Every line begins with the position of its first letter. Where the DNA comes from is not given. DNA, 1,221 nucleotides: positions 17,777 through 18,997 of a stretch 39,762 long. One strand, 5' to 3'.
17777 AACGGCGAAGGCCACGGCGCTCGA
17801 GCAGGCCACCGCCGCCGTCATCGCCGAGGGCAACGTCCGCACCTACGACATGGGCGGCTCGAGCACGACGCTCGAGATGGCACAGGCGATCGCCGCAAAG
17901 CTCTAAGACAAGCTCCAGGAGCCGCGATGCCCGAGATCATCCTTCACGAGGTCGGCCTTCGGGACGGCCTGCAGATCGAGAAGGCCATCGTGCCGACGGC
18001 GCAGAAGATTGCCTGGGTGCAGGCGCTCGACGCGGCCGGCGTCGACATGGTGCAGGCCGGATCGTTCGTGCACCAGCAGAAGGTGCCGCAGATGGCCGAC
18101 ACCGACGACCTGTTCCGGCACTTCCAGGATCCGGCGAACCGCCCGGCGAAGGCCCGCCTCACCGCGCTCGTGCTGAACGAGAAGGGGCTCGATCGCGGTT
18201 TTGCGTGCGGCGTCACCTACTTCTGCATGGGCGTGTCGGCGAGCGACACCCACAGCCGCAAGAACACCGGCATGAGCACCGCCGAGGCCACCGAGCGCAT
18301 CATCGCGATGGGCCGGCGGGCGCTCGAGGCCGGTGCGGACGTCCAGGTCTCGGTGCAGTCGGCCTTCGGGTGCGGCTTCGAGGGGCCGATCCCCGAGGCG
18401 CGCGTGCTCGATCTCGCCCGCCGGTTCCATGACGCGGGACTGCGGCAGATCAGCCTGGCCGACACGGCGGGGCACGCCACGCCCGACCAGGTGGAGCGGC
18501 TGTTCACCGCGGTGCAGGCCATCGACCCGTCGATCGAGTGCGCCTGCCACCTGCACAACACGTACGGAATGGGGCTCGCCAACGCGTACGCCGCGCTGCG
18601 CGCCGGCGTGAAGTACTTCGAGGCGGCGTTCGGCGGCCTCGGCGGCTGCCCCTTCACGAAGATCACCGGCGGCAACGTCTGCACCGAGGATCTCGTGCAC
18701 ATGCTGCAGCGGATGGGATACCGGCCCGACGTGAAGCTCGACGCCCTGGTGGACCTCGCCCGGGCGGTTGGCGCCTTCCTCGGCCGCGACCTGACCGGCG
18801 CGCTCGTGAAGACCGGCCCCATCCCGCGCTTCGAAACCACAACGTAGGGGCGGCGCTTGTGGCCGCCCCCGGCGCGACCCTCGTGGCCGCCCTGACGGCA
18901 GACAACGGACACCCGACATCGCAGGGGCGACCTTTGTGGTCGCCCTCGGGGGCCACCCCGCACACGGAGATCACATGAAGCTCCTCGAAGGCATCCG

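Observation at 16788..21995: Five-gene operon: LeuCD/IDH-type isomerase and dehydrogenase set in which the LeuA-type synthase is replaced by an HMG-CoA-lyase-type enzyme plus a family III CoA-transferase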

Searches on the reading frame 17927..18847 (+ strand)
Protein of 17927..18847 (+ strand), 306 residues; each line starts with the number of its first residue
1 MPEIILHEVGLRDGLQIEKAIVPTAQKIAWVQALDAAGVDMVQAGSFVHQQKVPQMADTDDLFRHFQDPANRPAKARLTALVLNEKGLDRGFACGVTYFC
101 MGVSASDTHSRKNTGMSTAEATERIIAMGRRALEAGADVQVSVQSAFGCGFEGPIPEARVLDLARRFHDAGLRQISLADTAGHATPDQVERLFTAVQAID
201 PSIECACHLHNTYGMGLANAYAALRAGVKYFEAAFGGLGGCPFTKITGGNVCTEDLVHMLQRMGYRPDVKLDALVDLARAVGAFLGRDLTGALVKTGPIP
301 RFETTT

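Call 3: search_protein_families(library=pfam, proteins=[window:17927-18847:+])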
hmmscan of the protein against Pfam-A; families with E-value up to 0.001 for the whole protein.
window:17927-18847:+ (306 aa): 1 family
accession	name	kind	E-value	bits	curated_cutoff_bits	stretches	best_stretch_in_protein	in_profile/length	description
PF00682.25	HMGL-like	-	1.2e-43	149.9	29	1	4-281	2-260/260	HMGL-like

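Call 4: search_protein_families(library=ncbifam, proteins=[window:17927-18847:+])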
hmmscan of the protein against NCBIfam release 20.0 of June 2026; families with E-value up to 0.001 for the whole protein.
window:17927-18847:+ (306 aa): 24 families
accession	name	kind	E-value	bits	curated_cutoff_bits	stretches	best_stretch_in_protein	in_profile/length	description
NF004283.0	PRK05692.1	subfamily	6e-80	268.6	246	1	4-290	7-289/300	hydroxymethylglutaryl-CoA lyase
TIGR02146.1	LysS_fung_arch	equivalog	6.7e-24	84.8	413.55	1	10-286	5-261/344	homocitrate synthase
NF002085.0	PRK00915.1-2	subfamily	1.9e-22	79.7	517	1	4-284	14-274/504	2-isopropylmalate synthase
TIGR02660.1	nifV_homocitr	equivalog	2.2e-22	79.9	462.9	1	4-289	2-267/365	homocitrate synthase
NF006049.0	PRK08195.1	subfamily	2.9e-22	79.2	229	1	159-281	149-266/344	4-hyroxy-2-oxovalerate/4-hydroxy-2-oxopentanoic acid aldolase,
TIGR02090.1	LEU1_arch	subfamily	2.2e-20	73.1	484.75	1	7-283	4-260/363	isopropylmalate/citramalate/homocitrate synthases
TIGR03217.1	4OH_2_O_val_ald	equivalog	5.5e-20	71.8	286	1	160-280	145-260/334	4-hydroxy-2-oxovalerate aldolase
NF041069.1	IPMS_Sufob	equivalog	3.7e-16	59.4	600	1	7-285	4-264/371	isopropylmalate synthase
NF002086.0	PRK00915.1-3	equivalog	1.2e-15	57.1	532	1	3-261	6-251/516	2-isopropylmalate synthase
TIGR00973.1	leuA_bact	equivalog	1.5e-15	56.7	598.7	1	4-260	2-245/494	2-isopropylmalate synthase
NF002087.0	PRK00915.1-4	equivalog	1.6e-15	56.6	729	1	3-260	6-250/516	2-isopropylmalate synthase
NF002084.0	PRK00915.1-1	equivalog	3.7e-14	52.2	748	1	3-240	4-234/523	2-isopropylmalate synthase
NF042433.1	CitmalDyn_Leptosp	equivalog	1.5e-11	43.6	950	1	74-288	76-282/514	(R)-citramalate synthase CimA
NF002088.0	PRK00915.1-5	equivalog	8.9e-11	40.9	697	1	4-240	4-233/514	2-isopropylmalate synthase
NF006761.0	PRK09282.1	domain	4e-09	35.5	402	1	159-281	155-270/591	pyruvate carboxylase subunit B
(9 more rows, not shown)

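Call 8: find_related_loci(query=window:17927-18847:+, collection=genome_contigs, flank=7000)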
Query window:17927-18847:+ (306 aa) in genome_contigs; peptide patterns used: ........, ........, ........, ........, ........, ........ (x = any residue, [..] = any of these).
599 stretches matched a pattern (row limit reached: there are more); 483 encode a relative of the query (tblastn E <= 1e-3); the best 80 are kept; 80 distinct loci.
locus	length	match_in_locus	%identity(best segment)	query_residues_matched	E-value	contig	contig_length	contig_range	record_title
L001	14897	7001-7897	76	1-299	3e-158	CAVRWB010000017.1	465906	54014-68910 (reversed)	MAG: uncultured Acidobacteriota bacterium isolate MFD02159.bin.2.26 genome assembly, contig: contig_7177, whole genome s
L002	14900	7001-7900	75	1-300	7e-155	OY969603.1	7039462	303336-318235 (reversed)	MAG: uncultured Acidobacteriota bacterium isolate MFD01476.bin.c.1 genome assembly, chromosome: 1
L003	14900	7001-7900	74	1-300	2e-153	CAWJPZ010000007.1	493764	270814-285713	MAG: uncultured Acidobacteriota bacterium isolate MFD02979.bin.3.149 genome assembly, contig: contig_64603, whole genome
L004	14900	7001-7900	73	1-300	3e-151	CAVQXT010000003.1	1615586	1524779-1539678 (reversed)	MAG: uncultured Acidobacteriota bacterium isolate MFD05942.bin.1.436 genome assembly, contig: contig_42727, whole genome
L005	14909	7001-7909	71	1-303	3e-150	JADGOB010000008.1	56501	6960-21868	MAG: Acidobacteria bacterium isolate Chersky.3_23 contig-100_34, whole genome shotgun sequence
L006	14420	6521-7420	72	1-300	5e-150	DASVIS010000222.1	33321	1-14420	MAG TPA_asm: Vicinamibacterales bacterium isolate SMAG_U2999 k141_505231, whole genome shotgun sequence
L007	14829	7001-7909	70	1-303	1e-149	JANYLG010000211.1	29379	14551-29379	MAG: Acidobacteria bacterium isolate GL140_5_metabinner_95 GL140_5_k141_1381462, whole genome shotgun sequence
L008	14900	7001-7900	72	1-300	6e-148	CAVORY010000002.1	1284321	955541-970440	MAG: uncultured Acidobacteriota bacterium isolate MFD00032.bin.2.43 genome assembly, contig: contig_16105, whole genome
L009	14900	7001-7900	71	1-300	1e-147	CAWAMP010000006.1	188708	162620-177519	MAG: uncultured Acidobacteriota bacterium isolate MFD02979.bin.1.171 genome assembly, contig: contig_109314, whole genom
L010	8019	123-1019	67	1-299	2e-142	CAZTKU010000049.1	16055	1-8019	MAG TPA_asm: uncultured Ignavibacteriaceae bacterium isolate binchicken_co119_451 genome assembly, contig: NODE_4527_len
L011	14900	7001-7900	66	3-303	2e-139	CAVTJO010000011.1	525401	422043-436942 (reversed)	MAG: uncultured Bacteroidetes bacterium isolate MFD05942.bin.1.467 genome assembly, contig: contig_29679, whole genome s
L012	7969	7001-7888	70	1-299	1e-139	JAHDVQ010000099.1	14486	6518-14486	MAG: Vicinamibacteraceae bacterium isolate ACI2 NODE_4864_length_14486_cov_29.781858, whole genome shotgun sequence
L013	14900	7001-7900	66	1-300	2e-139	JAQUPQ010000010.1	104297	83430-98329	MAG: Terriglobia bacterium isolate STD1_3 NODE_395_length_104297_cov_5.423135_Sandtown_D1, whole genome shotgun sequence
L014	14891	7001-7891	66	4-300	7e-139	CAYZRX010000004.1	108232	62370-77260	MAG TPA_asm: uncultured Ignavibacteriaceae bacterium isolate SRP214966_co4_379 genome assembly, contig: NODE_50_length_1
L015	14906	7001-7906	66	1-302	3e-136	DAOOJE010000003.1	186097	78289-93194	MAG TPA_asm: Thermoanaerobaculaceae bacterium isolate AMR_MDS_2761 NODE_36_length_186097_cov_21.888977, whole genome sho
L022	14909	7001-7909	63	3-305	2e-134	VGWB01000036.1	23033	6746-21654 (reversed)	MAG: Ignavibacteria bacterium isolate M_DeepCast_400m_m2_062 M_DeepCast_400m_m2_062_Ga0194112_10003177, whole genome sho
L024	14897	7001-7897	64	1-299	5e-133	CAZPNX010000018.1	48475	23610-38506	MAG TPA_asm: uncultured bacterium isolate binchicken_co274_234 genome assembly, contig: NODE_1891_length_48475_cov_11.49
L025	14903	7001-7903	65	1-303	6e-133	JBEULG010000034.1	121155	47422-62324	MAG: Anaerolineales bacterium isolate KC_009 contig34, whole genome shotgun sequence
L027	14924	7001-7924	65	1-305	1e-132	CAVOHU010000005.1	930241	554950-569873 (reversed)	MAG: uncultured Acidobacteriota bacterium isolate MFD10007.bin.1.132 genome assembly, contig: contig_21612, whole genome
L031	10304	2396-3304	62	1-303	4e-132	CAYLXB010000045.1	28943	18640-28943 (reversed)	MAG TPA_asm: uncultured Anaerolineaceae bacterium isolate SRP278314_co1_233 genome assembly, contig: NODE_2069_length_28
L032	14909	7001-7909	64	1-303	8e-132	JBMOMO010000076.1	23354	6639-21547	MAG: Chloroflexota bacterium isolate Betzabe_MAG052 MAG052_76, whole genome shotgun sequence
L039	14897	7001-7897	64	3-301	6e-131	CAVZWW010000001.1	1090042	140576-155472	MAG: uncultured Bacteroidetes bacterium isolate MFD04716.bin.1.116 genome assembly, contig: contig_11458, whole genome s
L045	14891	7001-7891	65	3-299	3e-130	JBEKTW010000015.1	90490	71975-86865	MAG: Bacteroidota bacterium isolate SPRUCE 567 SPRUCE_567_15, whole genome shotgun sequence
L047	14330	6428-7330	59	1-301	6e-130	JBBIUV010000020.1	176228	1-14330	MAG: Ignavibacteria bacterium isolate QH1S170213_bin_61 NODE_52_length_176228_cov_9.93771, whole genome shotgun sequence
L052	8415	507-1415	64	1-303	1e-129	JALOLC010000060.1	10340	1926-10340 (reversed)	MAG: Acidobacteria bacterium isolate Prado015 scaffold_11192, whole genome shotgun sequence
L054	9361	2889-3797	61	1-303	4e-129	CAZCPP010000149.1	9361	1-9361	MAG TPA_asm: uncultured Anaerolineaceae bacterium isolate binchicken_co97_16 genome assembly, contig: NODE_28142_length_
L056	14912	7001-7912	62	1-306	2e-129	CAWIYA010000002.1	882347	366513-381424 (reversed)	MAG: uncultured Chloroflexia bacterium isolate MFD05942.bin.1.108 genome assembly, contig: contig_27077, whole genome sh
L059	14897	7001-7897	61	1-299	3e-129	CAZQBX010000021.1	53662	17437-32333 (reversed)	MAG TPA_asm: uncultured Ignavibacteria bacterium isolate binchicken_co16_313 genome assembly, contig: NODE_1005_length_5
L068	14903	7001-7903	61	3-303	2e-128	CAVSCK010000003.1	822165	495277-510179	MAG: uncultured bacterium isolate MFD05942.bin.1.428 genome assembly, contig: contig_5694, whole genome shotgun sequence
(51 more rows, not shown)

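Call 9: find_homologous_proteins(query=window:17927-18847:+)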
Query window:17927-18847:+ (306 aa): 7745 proteins with E <= 0.001 among 8000 candidates; the best 120 are listed.
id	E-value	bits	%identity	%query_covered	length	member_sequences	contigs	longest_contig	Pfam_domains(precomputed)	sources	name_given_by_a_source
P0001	1.9e-202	689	100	100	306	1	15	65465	PF00682.26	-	-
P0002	6.2e-185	631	92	99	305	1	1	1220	PF00682.26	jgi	-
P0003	1.4e-183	627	91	99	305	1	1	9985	PF00682.26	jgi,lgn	-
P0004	2.1e-183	626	91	99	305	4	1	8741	PF00682.26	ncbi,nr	ncbi:MAG: hydroxymethylglutaryl-CoA lyase [Acidobacteria bacterium]|nr:hydroxymethylglutaryl-CoA lya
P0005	4.3e-175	599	87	99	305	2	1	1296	PF00682.26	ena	-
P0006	1.3e-173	594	86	100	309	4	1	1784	PF00682.26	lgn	-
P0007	1.1e-170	585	85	100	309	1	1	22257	PF00682.26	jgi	jgi:hydroxymethylglutaryl-CoA lyase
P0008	7.8e-170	582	85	99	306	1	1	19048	PF00682.26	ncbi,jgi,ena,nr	ncbi:MAG: hydroxymethylglutaryl-CoA lyase [Acidobacteria bacterium]|nr:hydroxymethylglutaryl-CoA lya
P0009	2.0e-162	557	81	100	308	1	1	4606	PF00682.26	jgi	jgi:hydroxymethylglutaryl-CoA lyase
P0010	2.7e-160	550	79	98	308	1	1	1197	PF00682.26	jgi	jgi:hydroxymethylglutaryl-CoA lyase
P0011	3.7e-156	537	77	98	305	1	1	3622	PF00682.26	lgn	-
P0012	4.3e-156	537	76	98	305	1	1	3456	PF00682.26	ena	-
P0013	7.1e-155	533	76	98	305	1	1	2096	PF00682.26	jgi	jgi:hydroxymethylglutaryl-CoA lyase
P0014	1.5e-154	532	76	98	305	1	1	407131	PF00682.26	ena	-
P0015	3.2e-154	530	76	99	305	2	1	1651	PF00682.26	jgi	jgi:hydroxymethylglutaryl-CoA lyase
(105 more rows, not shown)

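Call 21: search_solved_structures(query=window:17927-18847:+, show_alignments=2)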
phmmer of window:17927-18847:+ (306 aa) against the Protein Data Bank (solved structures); distinct sequences matched with E-value up to 0.001: 20.
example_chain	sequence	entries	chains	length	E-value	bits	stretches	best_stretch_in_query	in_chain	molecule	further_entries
1ydo_A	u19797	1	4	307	3.2e-56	194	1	4-290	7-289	HMG-CoA Lyase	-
6nds_A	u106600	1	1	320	1.2e-55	192.1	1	4-297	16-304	3-hydroxy-3-methylglutaryl-CoA lyase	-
2ftp_A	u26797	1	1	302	5.1e-49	170.3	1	4-288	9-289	hydroxymethylglutaryl-CoA lyase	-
2cw6_A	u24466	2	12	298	6e-49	170.1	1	5-288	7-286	Hydroxymethylglutaryl-CoA lyase, mitochondrial | Hydroxymethylglutaryl-CoA lyase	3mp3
3mp4_A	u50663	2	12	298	4.1e-48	167.3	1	5-288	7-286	Hydroxymethylglutaryl-CoA lyase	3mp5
1ydn_A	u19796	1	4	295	1.1e-45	159.4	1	6-275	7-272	HYDROXYMETHYLGLUTARYL-COA LYASE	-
3ivs_A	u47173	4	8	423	6e-14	55.2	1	160-240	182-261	Homocitrate synthase, mitochondrial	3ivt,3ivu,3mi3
3eeg_A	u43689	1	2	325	7.8e-13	51.5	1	4-256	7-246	2-isopropylmalate synthase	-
3a9i_A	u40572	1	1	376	3.3e-12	49.5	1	173-289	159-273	Homocitrate synthase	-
2ztj_A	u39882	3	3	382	3.5e-12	49.4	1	173-289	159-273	Homocitrate synthase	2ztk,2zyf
6ktq_A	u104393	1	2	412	6e-12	48.6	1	9-239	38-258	Homocitrate synthase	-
3rmj_A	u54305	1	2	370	2.4e-10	43.4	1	162-259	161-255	2-isopropylmalate synthase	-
3ble_A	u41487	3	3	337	1.3e-08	37.6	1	8-290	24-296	Citramalate synthase from Leptospira interrogans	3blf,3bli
3ewb_X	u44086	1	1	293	2.8e-07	33.3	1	158-240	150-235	2-isopropylmalate synthase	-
4jn6_A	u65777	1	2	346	3e-07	33.2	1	159-278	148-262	4-hydroxy-2-oxovalerate aldolase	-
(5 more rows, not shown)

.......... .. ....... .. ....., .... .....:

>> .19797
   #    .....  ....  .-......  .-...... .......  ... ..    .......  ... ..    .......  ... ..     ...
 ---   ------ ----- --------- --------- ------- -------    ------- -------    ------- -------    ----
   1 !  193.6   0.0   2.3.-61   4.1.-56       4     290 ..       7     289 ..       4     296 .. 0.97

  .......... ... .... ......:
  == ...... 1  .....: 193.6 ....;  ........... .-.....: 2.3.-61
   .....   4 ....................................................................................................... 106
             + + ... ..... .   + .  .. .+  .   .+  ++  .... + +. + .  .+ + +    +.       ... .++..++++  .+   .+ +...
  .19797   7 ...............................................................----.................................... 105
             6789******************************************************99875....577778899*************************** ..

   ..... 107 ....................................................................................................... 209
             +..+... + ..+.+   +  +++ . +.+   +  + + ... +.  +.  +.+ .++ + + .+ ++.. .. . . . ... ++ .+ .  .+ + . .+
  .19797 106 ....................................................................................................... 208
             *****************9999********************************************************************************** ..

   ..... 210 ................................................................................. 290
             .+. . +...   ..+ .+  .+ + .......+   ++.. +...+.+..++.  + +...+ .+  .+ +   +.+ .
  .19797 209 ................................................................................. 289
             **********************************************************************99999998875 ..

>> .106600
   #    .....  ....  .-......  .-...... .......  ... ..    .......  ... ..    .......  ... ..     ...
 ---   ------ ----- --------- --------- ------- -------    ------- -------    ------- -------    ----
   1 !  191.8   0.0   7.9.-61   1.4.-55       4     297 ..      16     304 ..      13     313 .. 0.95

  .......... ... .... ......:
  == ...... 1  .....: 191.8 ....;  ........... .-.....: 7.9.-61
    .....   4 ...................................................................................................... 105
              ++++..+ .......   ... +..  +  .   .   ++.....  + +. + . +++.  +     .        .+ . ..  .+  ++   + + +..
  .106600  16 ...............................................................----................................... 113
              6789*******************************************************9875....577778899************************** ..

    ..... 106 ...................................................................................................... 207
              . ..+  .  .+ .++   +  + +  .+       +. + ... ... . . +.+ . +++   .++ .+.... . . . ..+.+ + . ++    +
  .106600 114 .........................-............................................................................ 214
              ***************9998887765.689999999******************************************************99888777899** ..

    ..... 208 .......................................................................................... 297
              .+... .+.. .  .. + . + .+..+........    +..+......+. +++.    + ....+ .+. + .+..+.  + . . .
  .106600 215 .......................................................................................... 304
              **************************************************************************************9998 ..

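Call 30: search_protein_families(library=pfam, proteins=[L022:5003-5476:-, L005:6141-6713:-, L011:11099-11620:+, L011:11810-13201:+, L011:4925-5680:+, L025:11245-12591:+, L027:10976-12334:+, L068:2614-4194:-, L068:4510-5901:+, L024:5310-5696:+])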
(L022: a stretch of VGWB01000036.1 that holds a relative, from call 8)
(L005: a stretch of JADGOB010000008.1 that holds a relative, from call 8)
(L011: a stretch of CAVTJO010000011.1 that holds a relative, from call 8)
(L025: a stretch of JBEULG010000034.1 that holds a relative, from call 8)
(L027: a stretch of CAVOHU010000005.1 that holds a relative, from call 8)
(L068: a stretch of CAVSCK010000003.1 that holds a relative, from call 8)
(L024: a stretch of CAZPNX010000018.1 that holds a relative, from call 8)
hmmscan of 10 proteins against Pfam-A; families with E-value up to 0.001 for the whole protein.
L022:5003-5476:- (157 aa): 1 family
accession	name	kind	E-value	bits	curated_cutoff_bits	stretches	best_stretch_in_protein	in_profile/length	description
PF02082.26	Rrf2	-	2.1e-27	96.3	30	1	4-132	2-131/132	Iron-dependent Transcriptional regulator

L005:6141-6713:- (190 aa): 2 families
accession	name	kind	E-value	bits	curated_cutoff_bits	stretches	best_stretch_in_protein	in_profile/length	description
PF00011.27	HSP20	-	4.9e-22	78.4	20.8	1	92-187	6-102/102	Hsp20/alpha crystallin family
PF17886.7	ArsA_HSP20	-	3.1e-07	30.3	22.5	1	93-172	2-62/63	HSP20-like domain found in ArsA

L011:11099-11620:+ (173 aa): 1 family
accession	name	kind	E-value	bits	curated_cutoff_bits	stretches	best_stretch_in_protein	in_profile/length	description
PF02566.24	OsmC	-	1.1e-13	51.8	27.5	1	53-151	1-98/100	OsmC-like protein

L011:11810-13201:+ (463 aa): 2 families
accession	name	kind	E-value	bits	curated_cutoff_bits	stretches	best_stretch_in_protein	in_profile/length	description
PF04055.27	Radical_SAM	-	1.2e-17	65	29.5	1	61-232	2-164/166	Radical SAM superfamily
PF06969.22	HemN_C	-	9.2e-10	38.9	24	1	369-437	2-67/67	HemN C-terminal domain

L011:4925-5680:+ (251 aa): 0 families

L025:11245-12591:+ (448 aa): 2 families
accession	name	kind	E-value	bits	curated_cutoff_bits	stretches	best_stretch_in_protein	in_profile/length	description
PF16653.10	Sacchrp_dh_C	-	2.9e-40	139.5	31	1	191-439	1-264/265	Saccharopine dehydrogenase C-terminal domain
PF03435.24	Sacchrp_dh_NADP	-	7.1e-15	55.9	25.1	1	49-187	2-129/129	Saccharopine dehydrogenase NADP binding domain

L027:10976-12334:+ (452 aa): 3 families
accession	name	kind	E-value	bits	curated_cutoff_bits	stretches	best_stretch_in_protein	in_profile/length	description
PF01546.33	Peptidase_M20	-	2.3e-24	86.9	24.6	1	115-442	1-204/206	Peptidase family M20/M25/M40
PF04389.22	Peptidase_M28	-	1.8e-08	34.8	21.3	1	99-180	1-77/193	Peptidase family M28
PF07687.19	M20_dimer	-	0.00026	21.3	21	1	254-349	9-104/107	Peptidase dimerisation domain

L068:2614-4194:- (526 aa): 11 families
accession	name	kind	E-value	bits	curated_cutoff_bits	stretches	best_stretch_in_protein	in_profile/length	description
PF00158.32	Sigma54_activat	-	3.9e-64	215.8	20.2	1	211-377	1-167/168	Sigma-54 interaction domain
PF25601.1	AAA_lid_14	-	9.6e-24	83.5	27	1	384-465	2-82/87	AAA+ ATPase lid domain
PF14532.12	Sigma54_activ_2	-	4.9e-20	72.6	25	1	212-382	1-138/138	Sigma-54 interaction domain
PF01590.32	GAF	-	2.8e-10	41.3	22.4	1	38-163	7-128/133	GAF domain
PF13185.12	GAF_2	-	3.4e-10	40.7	28.6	1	34-168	5-135/136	GAF domain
PF02954.25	HTH_8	-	5.4e-09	36.1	22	1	479-519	2-42/42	Bacterial regulatory protein, Fis family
PF07728.20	AAA_5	-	1.8e-06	28.5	22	1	234-353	1-123/139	AAA domain (dynein-related subfamily)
PF18024.7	HTH_50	-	2.2e-05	24.5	27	1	473-522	2-50/50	Helix-turn-helix domain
PF07724.20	AAA_2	-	6.2e-05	23.5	27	1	235-360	6-132/166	AAA domain (Cdc48 subfamily)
PF01078.27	Mg_chelatase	-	0.00027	20.8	20.3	0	208-253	2-43/207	Magnesium chelatase, subunit ChlI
PF00004.35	AAA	-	0.00041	21.2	21.2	0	235-361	1-120/131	ATPase family associated with various cellular activities (AAA)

L068:4510-5901:+ (463 aa): 0 families

L024:5310-5696:+ (128 aa): 19 families
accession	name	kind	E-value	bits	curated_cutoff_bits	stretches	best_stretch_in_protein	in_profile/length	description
PF01022.26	HTH_5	-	3.6e-17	62.4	22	1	13-58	1-46/47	Bacterial regulatory protein, arsR family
PF12840.13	HTH_20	-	8.4e-16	58.1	27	1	11-58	1-49/51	Helix-turn-helix domain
PF12802.13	MarR_2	-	1.4e-09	38.4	27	1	17-61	8-54/61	MarR family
PF13412.12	HTH_24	-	8.8e-09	35.2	21.9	1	13-58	2-48/48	Winged helix-turn-helix DNA-binding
PF25213.1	HVO_A0261_N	-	1.1e-08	35.3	35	1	14-72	11-65/86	HVO_A0261 N-terminal domain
PF01047.28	MarR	-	2.2e-06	27.9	24.6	1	16-60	5-50/59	MarR family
PF01978.25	TrmB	-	2.4e-06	27.7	25.6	1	21-79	16-63/68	Sugar-specific transcriptional regulator TrmB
PF13545.12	HTH_Crp_2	-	4.6e-06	26.9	27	1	26-62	21-57/70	Crp-like helix-turn-helix domain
PF21476.4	PF0610-like_N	-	2e-05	25.2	33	1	16-52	3-39/50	PF0610-like, N-terminal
PF25212.1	HVO_A0114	-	3.4e-05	24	27.6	1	7-63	16-72/84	HVO_A0114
PF09339.16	HTH_IclR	-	3.5e-05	23.9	22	1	24-59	15-50/52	IclR helix-turn-helix domain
PF01638.23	HxlR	-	0.00018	21.7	20.8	1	11-92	2-85/91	HxlR-like helix-turn-helix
PF08100.18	Dimerisation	-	0.00022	21.4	25.6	1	17-74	28-87/93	O-methyltransferase dimerisation domain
PF24038.1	DUF7347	-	0.00024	21.7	27.6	1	7-54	4-55/77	Domain of unknown function (DUF7347)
PF02082.26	Rrf2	-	0.00035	21.2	30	1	20-61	15-57/132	Iron-dependent Transcriptional regulator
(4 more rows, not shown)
